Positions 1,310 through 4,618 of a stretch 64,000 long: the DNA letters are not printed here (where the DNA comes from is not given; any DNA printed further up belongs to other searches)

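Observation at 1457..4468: One polypeptide with two complete, apparently catalytic PilB/GspE secretion-ATPase cores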

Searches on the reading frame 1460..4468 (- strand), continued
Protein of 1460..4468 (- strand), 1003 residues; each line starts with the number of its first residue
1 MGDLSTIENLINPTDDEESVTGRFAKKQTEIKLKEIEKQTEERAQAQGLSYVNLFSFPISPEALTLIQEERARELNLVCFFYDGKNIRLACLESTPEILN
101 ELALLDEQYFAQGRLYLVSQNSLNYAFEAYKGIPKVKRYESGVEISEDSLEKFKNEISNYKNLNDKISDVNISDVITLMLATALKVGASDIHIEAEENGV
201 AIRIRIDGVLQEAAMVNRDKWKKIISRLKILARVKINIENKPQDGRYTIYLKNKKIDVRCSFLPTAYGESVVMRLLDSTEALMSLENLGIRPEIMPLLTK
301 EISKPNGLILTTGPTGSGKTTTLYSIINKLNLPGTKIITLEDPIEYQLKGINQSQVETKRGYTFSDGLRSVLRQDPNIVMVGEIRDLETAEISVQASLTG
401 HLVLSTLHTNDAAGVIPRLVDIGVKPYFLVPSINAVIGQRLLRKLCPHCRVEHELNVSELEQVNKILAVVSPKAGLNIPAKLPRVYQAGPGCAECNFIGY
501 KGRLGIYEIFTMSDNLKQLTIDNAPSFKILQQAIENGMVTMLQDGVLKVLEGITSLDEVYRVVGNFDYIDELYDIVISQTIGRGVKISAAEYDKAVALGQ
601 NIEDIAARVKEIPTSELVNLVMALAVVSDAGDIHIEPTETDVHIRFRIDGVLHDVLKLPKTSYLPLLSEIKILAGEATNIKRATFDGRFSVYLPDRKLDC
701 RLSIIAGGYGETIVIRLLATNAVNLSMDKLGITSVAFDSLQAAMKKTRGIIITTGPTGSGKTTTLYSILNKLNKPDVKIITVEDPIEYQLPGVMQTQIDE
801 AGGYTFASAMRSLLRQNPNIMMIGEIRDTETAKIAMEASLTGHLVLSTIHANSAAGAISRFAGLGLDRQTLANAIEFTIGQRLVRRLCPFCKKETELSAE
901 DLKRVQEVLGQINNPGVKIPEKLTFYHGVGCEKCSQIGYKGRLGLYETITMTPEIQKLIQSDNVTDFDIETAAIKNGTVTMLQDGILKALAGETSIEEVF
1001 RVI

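Call 48: find_encoding_contigs(protein=P0126, flank=10000, max_places=2)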
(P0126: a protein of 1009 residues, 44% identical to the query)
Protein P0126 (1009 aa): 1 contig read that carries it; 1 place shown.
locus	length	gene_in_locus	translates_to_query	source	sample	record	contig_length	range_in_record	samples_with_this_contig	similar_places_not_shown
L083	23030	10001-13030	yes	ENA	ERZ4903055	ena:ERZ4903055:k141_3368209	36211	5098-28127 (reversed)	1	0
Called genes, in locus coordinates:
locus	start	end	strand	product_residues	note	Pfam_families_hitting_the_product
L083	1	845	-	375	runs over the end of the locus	PF11258:DUF3048, PF17479:DUF3048_C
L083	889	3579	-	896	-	PF02739:5_3_exonuc_N, PF01367:5_3_exonuc, PF22619:DNA_polI_exo1 (weak), PF00476:DNA_pol_A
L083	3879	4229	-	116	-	PF01934:HepT-like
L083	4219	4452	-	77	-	PF01909:NTP_transf_2, PF18765:Polbeta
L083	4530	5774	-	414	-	PF12704:MacB_PCD, PF02687:FtsX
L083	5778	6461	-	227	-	PF00005:ABC_tran, PF02463:SMC_N (faint), PF13304:AAA_21 (faint)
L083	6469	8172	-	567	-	PF25973:BSH_CzcB (faint), PF25984:BSH_YknX (faint)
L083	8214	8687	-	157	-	PF02367:TsaE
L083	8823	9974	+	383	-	PF01368:DHH (weak)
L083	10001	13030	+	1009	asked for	PF00437:T2SSE, PF03215:Rad17 (faint), PF25199:nSTAND_NTPase5 (faint), PF00004:AAA (faint), PF00005:ABC_tran (faint), PF12775:AAA_7 (faint), PF13173:AAA_14 (faint), PF00437:T2SSE, +5 more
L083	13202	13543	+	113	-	-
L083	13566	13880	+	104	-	-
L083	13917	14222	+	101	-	PF21956:DUF6922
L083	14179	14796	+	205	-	PF08843:AbiEii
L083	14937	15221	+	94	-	-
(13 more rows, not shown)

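Call 49: find_encoding_contigs(protein=P0128, flank=10000, max_places=2)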
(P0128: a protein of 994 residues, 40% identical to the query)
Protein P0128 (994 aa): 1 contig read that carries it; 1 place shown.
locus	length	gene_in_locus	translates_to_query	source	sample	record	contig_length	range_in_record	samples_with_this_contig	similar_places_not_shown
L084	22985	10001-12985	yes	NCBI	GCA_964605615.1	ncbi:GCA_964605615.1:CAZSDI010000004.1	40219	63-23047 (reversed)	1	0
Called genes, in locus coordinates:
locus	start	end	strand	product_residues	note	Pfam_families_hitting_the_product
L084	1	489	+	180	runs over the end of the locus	PF07705:CARDB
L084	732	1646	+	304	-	PF13191:AAA_16 (weak), PF23569:NBD_SMAX1, PF05621:TniB (faint), PF13173:AAA_14 (faint), PF13401:AAA_22 (weak), PF00004:AAA, PF17871:AAA_lid_9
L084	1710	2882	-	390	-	-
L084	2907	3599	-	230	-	-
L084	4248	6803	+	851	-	PF20720:nSTAND3 (faint), PF17871:AAA_lid_9, PF00004:AAA, PF07724:AAA_2, PF07728:AAA_5, PF10431:ClpB_D2-small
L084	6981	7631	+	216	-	PF07690:MFS_1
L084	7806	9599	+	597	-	PF14716:HHH_8, PF14520:HHH_5 (weak), PF14792:DNA_pol_B_palm (weak), PF14791:DNA_pol_B_thumb, PF02811:PHP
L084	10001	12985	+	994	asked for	PF00437:T2SSE, PF25199:nSTAND_NTPase5 (faint), PF00004:AAA (faint), PF13173:AAA_14 (faint), PF13401:AAA_22 (faint), PF13604:AAA_30 (faint), PF20720:nSTAND3 (faint), PF00437:T2SSE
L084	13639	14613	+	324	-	PF05496:RuvB_N, PF00004:AAA, PF07728:AAA_5 (weak), PF17864:AAA_lid_4, PF05491:WHD_RuvB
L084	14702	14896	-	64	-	-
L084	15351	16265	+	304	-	PF02899:Phage_int_SAM_1, PF13102:Phage_int_SAM_5, PF13495:Phage_int_SAM_4, PF00589:Phage_integrase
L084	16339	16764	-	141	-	-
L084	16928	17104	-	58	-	-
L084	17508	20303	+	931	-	PF00133:tRNA-synt_1, PF01406:tRNA-synt_1e (faint), PF09334:tRNA-synt_1g, PF13603:tRNA-synt_1_2, PF00133:tRNA-synt_1, PF08264:Anticodon_1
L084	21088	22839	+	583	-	-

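Call 50: list_cluster_members(proteins=[P0131, P0132, P0133, P0137, P0134, P0136, P0139, P0141, P0210, P0263])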
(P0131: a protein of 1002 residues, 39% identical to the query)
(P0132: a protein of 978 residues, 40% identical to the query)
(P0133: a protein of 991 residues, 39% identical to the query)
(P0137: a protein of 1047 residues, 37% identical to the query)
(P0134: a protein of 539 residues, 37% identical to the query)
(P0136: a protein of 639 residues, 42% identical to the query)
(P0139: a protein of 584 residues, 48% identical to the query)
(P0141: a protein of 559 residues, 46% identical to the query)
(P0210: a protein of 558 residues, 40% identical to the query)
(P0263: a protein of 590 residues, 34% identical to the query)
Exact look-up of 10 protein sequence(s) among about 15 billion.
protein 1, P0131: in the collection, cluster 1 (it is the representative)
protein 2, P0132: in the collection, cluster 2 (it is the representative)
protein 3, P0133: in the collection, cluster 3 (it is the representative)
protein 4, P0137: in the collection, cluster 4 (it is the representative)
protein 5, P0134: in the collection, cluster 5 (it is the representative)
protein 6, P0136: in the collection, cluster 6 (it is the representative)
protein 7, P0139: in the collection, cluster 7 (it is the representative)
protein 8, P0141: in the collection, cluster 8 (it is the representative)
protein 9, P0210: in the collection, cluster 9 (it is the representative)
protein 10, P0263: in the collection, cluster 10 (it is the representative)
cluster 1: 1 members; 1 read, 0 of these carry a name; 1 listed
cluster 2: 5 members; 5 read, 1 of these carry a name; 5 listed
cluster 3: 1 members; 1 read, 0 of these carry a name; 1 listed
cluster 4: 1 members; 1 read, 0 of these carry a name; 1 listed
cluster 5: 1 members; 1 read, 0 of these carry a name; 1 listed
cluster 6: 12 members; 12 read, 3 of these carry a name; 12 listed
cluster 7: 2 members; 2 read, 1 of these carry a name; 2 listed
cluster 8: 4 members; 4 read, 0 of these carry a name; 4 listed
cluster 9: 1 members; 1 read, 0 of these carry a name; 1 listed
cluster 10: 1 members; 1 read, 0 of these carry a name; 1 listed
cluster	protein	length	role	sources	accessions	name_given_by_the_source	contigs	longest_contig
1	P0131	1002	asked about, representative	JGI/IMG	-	-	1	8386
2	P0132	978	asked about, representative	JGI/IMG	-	-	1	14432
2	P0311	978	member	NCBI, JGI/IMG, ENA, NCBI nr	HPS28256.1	MAG TPA: ATPase, T2SS/T4P/T4SS family [Candidatus Paceibacterota bacterium] | ATPase, T2SS/T4P/T4SS family [Candidatus Paceibacterota bacterium]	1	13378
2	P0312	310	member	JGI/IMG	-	-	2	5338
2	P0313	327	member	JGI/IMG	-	-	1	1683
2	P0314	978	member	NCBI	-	-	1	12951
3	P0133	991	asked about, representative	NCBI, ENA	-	-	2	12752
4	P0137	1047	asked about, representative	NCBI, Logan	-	-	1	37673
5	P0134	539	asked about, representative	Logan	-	-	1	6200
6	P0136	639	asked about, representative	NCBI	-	-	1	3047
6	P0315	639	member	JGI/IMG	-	type IV pilus assembly protein PilB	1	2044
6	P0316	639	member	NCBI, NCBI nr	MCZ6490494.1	MAG: ATPase, T2SS/T4P/T4SS family [Acidobacteria bacterium] | ATPase, T2SS/T4P/T4SS family [Acidobacteriota bacterium]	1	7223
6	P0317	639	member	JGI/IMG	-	type IV pilus assembly protein PilB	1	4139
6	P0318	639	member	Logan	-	-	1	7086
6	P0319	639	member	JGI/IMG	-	-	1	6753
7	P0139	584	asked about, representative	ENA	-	-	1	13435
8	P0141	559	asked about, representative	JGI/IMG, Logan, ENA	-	-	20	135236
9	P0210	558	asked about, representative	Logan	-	-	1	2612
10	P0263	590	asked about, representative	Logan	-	-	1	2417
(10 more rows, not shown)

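Call 57: find_encoding_contigs(protein=P0141, flank=10000, max_places=1)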
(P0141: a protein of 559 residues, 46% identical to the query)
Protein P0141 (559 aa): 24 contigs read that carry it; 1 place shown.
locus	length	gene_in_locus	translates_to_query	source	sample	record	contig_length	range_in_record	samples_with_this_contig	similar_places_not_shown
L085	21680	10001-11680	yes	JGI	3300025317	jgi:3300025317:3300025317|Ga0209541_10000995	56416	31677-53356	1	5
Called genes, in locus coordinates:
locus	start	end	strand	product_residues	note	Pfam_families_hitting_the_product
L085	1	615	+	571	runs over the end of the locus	PF12846:AAA_10 (weak), PF19044:P-loop_TraG, PF01935:DUF87 (weak), PF19044:P-loop_TraG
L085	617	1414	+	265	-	-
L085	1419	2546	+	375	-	PF26549:Tricorn_N (weak)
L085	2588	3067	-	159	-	PF13083:KH_KhpA-B (weak), PF01424:R3H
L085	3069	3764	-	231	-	PF02096:60KD_IMP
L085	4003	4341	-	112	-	PF00825:Ribonuclease_P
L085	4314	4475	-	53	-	-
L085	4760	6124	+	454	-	PF11638:DnaA_N, PF01695:IstB_IS21, PF00308:Bac_DnaA, PF00004:AAA (weak), PF08299:Bac_DnaA_C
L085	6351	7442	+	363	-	PF00712:DNA_pol3_beta, PF02767:DNA_pol3_beta_2, PF02768:DNA_pol3_beta_3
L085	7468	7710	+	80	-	-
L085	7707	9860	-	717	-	PF00912:Transgly, PF00905:Transpeptidase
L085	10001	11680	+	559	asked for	PF25199:nSTAND_NTPase5 (faint), PF00437:T2SSE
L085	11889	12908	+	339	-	PF06068:TIP49 (weak), PF05496:RuvB_N, PF00004:AAA, PF07728:AAA_5, PF17864:AAA_lid_4, PF05491:WHD_RuvB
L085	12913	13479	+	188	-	PF20772:TACO1_YebC_N, PF01709:Transcrip_reg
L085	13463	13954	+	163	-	PF02075:RuvC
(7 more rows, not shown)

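Call 58: find_encoding_contigs(protein=P0123, flank=10000, max_places=1)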
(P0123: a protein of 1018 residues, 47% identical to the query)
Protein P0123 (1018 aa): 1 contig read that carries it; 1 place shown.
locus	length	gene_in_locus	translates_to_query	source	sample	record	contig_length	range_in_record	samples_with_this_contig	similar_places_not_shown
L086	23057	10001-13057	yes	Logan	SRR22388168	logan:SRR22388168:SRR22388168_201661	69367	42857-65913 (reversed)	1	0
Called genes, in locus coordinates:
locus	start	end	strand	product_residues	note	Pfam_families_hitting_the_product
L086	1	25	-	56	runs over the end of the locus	-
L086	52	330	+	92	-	PF01649:Ribosomal_S20p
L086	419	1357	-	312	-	PF06144:DNA_pol3_delta, PF21694:DNA_pol3_delta_C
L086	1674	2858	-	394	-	PF11258:DUF3048, PF17479:DUF3048_C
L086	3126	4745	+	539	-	-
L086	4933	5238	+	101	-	-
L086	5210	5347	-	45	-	-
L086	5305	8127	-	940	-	PF02739:5_3_exonuc_N, PF01367:5_3_exonuc, PF12826:HHH_2 (weak), PF14520:HHH_5 (weak), PF01612:DNA_pol_A_exo1, PF22619:DNA_polI_exo1, PF00476:DNA_pol_A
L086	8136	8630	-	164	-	PF02367:TsaE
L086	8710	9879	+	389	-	PF01368:DHH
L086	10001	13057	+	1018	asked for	PF13604:AAA_30 (faint), PF05157:MshEN, PF13401:AAA_22 (faint), PF01637:ATPase_2 (faint), PF04851:ResIII (faint), PF14532:Sigma54_activ_2 (faint), PF00437:T2SSE, PF00437:T2SSE, +9 more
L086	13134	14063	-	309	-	-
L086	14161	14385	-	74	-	-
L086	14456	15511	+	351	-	PF05496:RuvB_N, PF00004:AAA, PF07728:AAA_5, PF17864:AAA_lid_4, PF05491:WHD_RuvB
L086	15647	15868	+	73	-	-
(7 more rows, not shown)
